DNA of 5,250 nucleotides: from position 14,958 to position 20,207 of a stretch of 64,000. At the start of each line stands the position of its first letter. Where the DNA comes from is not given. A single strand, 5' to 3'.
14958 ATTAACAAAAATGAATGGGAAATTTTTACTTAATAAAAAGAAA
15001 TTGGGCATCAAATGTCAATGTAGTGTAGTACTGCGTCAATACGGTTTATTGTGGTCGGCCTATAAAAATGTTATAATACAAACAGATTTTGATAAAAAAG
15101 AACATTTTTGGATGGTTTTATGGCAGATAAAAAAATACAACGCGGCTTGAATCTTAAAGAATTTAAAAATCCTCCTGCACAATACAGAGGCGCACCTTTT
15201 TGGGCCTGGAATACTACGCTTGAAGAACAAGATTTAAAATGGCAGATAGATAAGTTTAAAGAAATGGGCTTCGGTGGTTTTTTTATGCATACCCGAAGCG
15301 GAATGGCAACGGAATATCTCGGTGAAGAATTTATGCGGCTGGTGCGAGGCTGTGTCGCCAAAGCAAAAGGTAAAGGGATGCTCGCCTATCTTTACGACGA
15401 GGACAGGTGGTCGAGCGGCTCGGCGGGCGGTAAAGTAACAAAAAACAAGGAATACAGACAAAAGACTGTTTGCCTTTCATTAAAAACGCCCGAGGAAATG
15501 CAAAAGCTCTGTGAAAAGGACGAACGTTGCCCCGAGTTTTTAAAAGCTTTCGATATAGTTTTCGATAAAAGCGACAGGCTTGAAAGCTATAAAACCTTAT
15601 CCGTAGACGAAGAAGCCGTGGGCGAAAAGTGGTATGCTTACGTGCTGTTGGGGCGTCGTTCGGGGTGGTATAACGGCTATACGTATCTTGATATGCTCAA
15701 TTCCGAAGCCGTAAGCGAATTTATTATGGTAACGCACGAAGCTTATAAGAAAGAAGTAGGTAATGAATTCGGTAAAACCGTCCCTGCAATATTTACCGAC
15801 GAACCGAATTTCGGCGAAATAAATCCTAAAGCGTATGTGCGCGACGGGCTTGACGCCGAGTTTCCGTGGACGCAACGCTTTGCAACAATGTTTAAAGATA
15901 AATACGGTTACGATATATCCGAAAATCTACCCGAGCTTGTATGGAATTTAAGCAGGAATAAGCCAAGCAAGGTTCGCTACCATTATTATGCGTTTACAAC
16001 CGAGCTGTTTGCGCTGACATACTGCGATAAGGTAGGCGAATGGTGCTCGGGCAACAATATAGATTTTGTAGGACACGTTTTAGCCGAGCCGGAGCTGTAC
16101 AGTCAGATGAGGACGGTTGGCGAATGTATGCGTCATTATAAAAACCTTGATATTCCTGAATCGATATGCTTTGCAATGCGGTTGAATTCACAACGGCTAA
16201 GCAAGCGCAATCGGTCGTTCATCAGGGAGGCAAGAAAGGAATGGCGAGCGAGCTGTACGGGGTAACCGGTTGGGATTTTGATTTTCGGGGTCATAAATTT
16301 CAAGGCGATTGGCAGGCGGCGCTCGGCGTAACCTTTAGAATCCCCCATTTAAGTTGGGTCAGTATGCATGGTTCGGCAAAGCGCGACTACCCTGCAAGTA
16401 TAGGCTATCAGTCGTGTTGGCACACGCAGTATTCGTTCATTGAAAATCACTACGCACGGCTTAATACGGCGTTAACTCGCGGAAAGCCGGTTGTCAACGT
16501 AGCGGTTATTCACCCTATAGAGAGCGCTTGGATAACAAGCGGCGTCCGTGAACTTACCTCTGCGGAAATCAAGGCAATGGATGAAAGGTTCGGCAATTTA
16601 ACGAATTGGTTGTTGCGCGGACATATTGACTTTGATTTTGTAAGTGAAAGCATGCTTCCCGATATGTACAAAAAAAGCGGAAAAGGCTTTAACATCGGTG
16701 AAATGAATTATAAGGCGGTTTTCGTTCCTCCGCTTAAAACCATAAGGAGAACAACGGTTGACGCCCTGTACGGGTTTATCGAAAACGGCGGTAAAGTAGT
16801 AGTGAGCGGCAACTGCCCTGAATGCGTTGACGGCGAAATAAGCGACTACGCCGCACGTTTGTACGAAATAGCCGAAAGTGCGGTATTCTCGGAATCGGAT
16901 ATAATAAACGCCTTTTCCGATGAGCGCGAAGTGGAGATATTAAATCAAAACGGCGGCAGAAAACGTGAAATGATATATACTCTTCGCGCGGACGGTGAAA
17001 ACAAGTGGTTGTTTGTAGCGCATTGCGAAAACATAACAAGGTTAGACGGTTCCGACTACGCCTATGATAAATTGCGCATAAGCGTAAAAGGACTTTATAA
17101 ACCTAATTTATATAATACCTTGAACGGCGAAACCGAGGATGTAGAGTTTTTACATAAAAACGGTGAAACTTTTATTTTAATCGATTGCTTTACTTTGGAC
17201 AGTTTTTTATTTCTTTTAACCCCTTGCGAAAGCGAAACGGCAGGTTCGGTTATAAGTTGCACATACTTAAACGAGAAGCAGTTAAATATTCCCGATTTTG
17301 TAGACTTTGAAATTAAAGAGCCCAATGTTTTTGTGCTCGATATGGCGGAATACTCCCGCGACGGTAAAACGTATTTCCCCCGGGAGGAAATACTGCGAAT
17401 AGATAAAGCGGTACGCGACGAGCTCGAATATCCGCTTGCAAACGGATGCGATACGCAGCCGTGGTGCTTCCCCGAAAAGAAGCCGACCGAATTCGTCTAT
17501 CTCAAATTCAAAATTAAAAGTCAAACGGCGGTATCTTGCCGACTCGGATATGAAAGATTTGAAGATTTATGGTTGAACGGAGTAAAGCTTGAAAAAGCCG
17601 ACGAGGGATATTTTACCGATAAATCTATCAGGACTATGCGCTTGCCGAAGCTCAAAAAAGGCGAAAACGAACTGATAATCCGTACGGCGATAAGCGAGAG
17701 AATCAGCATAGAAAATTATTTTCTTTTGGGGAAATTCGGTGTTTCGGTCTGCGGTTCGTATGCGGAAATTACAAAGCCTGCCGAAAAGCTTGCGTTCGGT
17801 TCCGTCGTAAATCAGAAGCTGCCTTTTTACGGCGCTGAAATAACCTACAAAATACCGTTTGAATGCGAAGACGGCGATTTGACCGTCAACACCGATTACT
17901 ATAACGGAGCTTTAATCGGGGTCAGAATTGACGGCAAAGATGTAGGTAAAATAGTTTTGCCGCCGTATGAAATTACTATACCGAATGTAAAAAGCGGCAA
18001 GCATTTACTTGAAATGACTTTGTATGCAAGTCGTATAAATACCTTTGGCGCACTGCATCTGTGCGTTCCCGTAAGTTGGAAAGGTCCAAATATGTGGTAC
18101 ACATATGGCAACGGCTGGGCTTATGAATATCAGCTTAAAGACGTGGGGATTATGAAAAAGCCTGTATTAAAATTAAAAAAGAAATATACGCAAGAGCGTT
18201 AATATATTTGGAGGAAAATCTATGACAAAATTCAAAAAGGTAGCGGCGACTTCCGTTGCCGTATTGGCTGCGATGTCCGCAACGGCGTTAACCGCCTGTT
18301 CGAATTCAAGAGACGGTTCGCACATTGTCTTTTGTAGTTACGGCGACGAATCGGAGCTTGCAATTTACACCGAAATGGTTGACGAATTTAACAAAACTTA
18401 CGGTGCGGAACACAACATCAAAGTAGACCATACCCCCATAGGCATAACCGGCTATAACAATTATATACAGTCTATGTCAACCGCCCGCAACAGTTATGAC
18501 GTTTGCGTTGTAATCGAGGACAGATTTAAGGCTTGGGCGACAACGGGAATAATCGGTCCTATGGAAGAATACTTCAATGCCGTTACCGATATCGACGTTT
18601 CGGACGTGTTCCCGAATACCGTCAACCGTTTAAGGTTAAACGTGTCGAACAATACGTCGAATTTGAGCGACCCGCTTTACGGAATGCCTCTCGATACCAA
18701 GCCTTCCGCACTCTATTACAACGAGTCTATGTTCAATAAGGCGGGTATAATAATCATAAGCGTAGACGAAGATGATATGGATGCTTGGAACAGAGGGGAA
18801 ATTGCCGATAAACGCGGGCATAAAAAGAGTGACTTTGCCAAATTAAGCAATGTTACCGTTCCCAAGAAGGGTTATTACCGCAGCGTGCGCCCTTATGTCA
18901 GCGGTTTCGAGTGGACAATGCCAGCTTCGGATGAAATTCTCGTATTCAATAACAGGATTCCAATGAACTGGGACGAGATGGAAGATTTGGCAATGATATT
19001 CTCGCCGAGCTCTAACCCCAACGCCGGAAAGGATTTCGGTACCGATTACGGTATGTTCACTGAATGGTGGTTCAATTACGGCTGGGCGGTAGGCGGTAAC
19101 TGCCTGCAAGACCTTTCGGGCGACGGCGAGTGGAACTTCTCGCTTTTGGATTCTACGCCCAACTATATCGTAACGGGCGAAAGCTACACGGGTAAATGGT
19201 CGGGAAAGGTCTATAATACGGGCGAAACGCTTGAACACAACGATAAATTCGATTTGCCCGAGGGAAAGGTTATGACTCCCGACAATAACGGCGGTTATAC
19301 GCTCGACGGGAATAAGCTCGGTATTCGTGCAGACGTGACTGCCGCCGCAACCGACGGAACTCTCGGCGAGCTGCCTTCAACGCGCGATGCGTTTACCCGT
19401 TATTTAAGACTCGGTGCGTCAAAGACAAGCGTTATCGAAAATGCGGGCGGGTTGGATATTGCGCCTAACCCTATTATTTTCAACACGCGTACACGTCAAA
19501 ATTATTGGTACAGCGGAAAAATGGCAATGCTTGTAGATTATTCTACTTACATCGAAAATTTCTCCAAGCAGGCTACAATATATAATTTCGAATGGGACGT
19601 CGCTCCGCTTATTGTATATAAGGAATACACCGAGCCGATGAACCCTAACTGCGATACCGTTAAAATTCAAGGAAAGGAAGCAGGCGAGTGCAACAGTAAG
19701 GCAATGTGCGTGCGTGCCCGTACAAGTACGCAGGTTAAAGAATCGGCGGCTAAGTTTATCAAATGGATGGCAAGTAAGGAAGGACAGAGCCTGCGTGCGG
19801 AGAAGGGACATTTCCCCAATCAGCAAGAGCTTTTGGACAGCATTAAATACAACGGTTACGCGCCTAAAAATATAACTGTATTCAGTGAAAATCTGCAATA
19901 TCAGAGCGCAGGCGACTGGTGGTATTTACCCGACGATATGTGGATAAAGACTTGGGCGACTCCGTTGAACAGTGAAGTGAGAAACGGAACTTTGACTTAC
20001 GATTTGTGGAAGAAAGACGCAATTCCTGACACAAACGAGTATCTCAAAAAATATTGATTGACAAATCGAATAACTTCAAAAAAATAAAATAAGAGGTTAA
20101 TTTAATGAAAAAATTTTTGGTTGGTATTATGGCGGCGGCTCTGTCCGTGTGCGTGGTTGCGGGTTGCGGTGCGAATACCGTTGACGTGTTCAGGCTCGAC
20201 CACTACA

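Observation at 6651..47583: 17-bp direct repeat of the tRNA-Trp 3' end brackets a 40.9-kb island carrying defence, DNA-repair and glycan-utilisation cargo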

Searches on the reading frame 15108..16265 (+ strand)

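Call 8: search_protein_families(library=pfam, proteins=[window:15108-16265:+])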
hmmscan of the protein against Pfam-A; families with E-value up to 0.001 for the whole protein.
window:15108-16265:+ (385 aa): 1 family
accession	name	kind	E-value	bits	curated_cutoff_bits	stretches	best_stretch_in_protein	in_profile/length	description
PF17132.9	Glyco_hydro_106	-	6.7e-06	25.3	29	1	195-374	269-432/743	alpha-L-rhamnosidase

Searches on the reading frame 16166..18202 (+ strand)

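Call 8: search_protein_families(library=pfam, proteins=[window:16166-18202:+])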
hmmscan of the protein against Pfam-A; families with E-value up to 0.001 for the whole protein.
window:16166-18202:+ (678 aa): 1 family
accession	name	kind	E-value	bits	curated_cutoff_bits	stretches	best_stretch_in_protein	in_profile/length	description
PF08532.16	Glyco_hydro_42M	-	0.0008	19.4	25.8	0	181-214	57-90/207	Beta-galactosidase trimerisation domain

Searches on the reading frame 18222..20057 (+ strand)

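Call 8: search_protein_families(library=pfam, proteins=[window:18222-20057:+])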
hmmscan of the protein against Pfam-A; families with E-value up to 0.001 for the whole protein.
window:18222-20057:+ (611 aa): 2 families
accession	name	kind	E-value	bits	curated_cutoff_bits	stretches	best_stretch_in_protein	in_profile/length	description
PF01547.30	SBP_bac_1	-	1.1e-14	55.6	26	2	42-176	3-126/307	Bacterial extracellular solute-binding protein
PF13416.11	SBP_bac_8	-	2.1e-14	54.4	27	1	51-533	1-261/279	Bacterial extracellular solute-binding protein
